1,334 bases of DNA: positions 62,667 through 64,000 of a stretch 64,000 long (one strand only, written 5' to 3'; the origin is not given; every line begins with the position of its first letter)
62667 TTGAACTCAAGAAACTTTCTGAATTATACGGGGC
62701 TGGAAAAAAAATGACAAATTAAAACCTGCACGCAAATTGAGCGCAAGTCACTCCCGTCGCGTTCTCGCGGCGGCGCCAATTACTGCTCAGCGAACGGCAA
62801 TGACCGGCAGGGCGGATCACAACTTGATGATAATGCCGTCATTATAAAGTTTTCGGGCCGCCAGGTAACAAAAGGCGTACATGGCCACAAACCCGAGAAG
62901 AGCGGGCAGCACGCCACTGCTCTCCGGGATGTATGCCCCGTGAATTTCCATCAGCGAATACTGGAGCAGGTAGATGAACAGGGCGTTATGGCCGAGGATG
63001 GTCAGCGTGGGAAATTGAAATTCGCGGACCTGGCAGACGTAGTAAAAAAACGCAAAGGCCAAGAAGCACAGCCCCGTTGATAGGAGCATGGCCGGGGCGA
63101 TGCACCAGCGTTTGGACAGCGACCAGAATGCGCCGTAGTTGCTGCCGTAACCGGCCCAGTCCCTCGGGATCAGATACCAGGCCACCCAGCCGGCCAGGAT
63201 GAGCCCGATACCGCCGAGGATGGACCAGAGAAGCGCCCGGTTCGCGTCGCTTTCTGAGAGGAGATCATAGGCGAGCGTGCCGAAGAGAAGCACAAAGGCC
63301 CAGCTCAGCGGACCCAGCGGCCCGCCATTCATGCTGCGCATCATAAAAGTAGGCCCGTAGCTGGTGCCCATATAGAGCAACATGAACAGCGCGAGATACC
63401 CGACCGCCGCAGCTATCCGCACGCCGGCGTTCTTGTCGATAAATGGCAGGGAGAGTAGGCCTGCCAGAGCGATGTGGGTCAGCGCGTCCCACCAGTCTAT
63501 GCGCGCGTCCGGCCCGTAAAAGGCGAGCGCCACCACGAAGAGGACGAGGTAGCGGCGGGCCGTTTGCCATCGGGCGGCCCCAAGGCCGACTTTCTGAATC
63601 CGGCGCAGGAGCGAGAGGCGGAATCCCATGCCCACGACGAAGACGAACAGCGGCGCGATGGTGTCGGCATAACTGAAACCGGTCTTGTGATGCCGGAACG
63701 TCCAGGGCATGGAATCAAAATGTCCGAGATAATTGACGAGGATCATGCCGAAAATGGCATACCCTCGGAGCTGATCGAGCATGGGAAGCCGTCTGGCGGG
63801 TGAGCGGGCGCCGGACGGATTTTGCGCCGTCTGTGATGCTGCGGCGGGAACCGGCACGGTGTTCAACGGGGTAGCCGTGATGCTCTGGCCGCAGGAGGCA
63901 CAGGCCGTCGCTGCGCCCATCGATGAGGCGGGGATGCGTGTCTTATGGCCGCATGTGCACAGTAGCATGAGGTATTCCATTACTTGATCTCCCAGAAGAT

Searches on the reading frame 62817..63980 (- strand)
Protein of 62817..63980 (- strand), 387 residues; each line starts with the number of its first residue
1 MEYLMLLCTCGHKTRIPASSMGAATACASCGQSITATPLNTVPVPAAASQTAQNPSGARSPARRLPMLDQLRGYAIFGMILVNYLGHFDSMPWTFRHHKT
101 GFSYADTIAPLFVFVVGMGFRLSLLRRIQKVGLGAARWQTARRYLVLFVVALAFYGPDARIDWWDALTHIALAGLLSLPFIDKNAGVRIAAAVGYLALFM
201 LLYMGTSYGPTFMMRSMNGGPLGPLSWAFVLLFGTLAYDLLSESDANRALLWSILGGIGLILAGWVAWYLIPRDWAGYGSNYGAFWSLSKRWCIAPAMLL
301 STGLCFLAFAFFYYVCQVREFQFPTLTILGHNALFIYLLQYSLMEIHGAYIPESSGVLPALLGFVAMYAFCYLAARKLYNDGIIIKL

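Call 39: find_encoding_contigs(protein=window:62817-63980:-, flank=10000, max_places=3)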
Protein window:62817-63980:- (387 aa): 7 contigs read that carry it; 3 places shown.
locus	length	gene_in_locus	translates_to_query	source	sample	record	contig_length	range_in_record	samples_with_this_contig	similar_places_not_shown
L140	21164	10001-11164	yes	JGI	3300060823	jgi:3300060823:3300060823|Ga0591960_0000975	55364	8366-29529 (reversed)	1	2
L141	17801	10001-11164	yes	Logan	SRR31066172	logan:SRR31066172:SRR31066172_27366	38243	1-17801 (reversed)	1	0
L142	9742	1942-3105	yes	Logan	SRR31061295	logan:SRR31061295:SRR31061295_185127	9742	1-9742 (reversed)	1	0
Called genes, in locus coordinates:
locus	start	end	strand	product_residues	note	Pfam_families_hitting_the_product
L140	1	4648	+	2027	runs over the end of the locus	PF21142:A2M_bMG2 (weak), PF11974:bMG3, PF01835:MG2, PF17972:bMG5, PF17962:bMG6, PF07703:A2M_BRD, PF00207:A2M, PF17973:bMG10, +1 more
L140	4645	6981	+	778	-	PF00912:Transgly, PF00905:Transpeptidase, PF06832:BiPBP_C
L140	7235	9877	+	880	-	PF26549:Tricorn_N, PF07676:PD40 (weak), PF13414:TPR_11, PF13432:TPR_16, PF13414:TPR_11, PF14559:TPR_19, PF13424:TPR_12, PF14559:TPR_19, +33 more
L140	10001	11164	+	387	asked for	PF07786:HGSNAT_cat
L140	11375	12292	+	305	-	PF07963:N_methyl, PF07596:SBP_bac_10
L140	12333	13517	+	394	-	PF02687:FtsX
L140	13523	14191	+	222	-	PF00005:ABC_tran, PF13304:AAA_21 (faint)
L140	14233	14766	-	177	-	PF00227:Proteasome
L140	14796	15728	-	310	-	PF02899:Phage_int_SAM_1, PF13495:Phage_int_SAM_4 (faint), PF02899:Phage_int_SAM_1, PF00589:Phage_integrase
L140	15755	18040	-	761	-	PF01751:Toprim, PF01131:Topoisom_bac, PF01396:Zn_ribbon_Top1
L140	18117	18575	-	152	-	PF04361:DUF494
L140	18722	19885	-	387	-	PF20706:GT4-conflict, PF00534:Glycos_transf_1, PF13692:Glyco_trans_1_4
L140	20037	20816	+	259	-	PF00483:NTP_transferase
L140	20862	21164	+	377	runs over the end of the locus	PF01370:Epimerase, PF02719:Polysacc_synt_2, PF16363:GDP_Man_Dehyd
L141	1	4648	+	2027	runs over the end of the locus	PF21142:A2M_bMG2 (weak), PF11974:bMG3, PF01835:MG2, PF17972:bMG5, PF17962:bMG6, PF07703:A2M_BRD, PF00207:A2M, PF17973:bMG10, +1 more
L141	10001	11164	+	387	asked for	PF07786:HGSNAT_cat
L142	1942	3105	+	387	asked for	PF07786:HGSNAT_cat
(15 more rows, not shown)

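Call 40: find_encoding_contigs(protein=window:62817-63980:-, flank=10000, max_places=10)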
Protein window:62817-63980:- (387 aa): 7 contigs read that carry it; 5 places shown.
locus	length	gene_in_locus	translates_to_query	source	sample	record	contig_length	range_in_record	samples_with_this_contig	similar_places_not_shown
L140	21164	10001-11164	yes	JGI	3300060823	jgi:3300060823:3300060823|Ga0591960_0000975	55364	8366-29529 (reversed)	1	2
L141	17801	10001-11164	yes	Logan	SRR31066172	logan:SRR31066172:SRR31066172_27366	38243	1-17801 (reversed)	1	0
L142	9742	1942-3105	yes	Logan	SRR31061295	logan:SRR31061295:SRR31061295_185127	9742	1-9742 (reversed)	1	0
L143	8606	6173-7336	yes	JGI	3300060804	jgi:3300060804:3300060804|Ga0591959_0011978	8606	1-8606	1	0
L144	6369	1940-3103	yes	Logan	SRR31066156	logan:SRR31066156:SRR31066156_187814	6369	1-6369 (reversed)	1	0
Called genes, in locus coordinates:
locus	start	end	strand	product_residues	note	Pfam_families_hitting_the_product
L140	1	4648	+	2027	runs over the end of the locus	PF21142:A2M_bMG2 (weak), PF11974:bMG3, PF01835:MG2, PF17972:bMG5, PF17962:bMG6, PF07703:A2M_BRD, PF00207:A2M, PF17973:bMG10, +1 more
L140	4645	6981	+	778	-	PF00912:Transgly, PF00905:Transpeptidase, PF06832:BiPBP_C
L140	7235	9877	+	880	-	PF26549:Tricorn_N, PF07676:PD40 (weak), PF13414:TPR_11, PF13432:TPR_16, PF13414:TPR_11, PF14559:TPR_19, PF13424:TPR_12, PF14559:TPR_19, +33 more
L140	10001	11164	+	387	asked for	PF07786:HGSNAT_cat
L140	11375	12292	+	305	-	PF07963:N_methyl, PF07596:SBP_bac_10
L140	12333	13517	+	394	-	PF02687:FtsX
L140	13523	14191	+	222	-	PF00005:ABC_tran, PF13304:AAA_21 (faint)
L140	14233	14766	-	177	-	PF00227:Proteasome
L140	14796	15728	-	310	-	PF02899:Phage_int_SAM_1, PF13495:Phage_int_SAM_4 (faint), PF02899:Phage_int_SAM_1, PF00589:Phage_integrase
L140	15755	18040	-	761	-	PF01751:Toprim, PF01131:Topoisom_bac, PF01396:Zn_ribbon_Top1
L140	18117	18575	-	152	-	PF04361:DUF494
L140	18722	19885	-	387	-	PF20706:GT4-conflict, PF00534:Glycos_transf_1, PF13692:Glyco_trans_1_4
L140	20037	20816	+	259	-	PF00483:NTP_transferase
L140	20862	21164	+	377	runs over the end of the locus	PF01370:Epimerase, PF02719:Polysacc_synt_2, PF16363:GDP_Man_Dehyd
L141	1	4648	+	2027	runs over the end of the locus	PF21142:A2M_bMG2 (weak), PF11974:bMG3, PF01835:MG2, PF17972:bMG5, PF17962:bMG6, PF07703:A2M_BRD, PF00207:A2M, PF17973:bMG10, +1 more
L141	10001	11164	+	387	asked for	PF07786:HGSNAT_cat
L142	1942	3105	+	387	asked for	PF07786:HGSNAT_cat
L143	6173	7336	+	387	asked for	PF07786:HGSNAT_cat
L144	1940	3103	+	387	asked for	PF07786:HGSNAT_cat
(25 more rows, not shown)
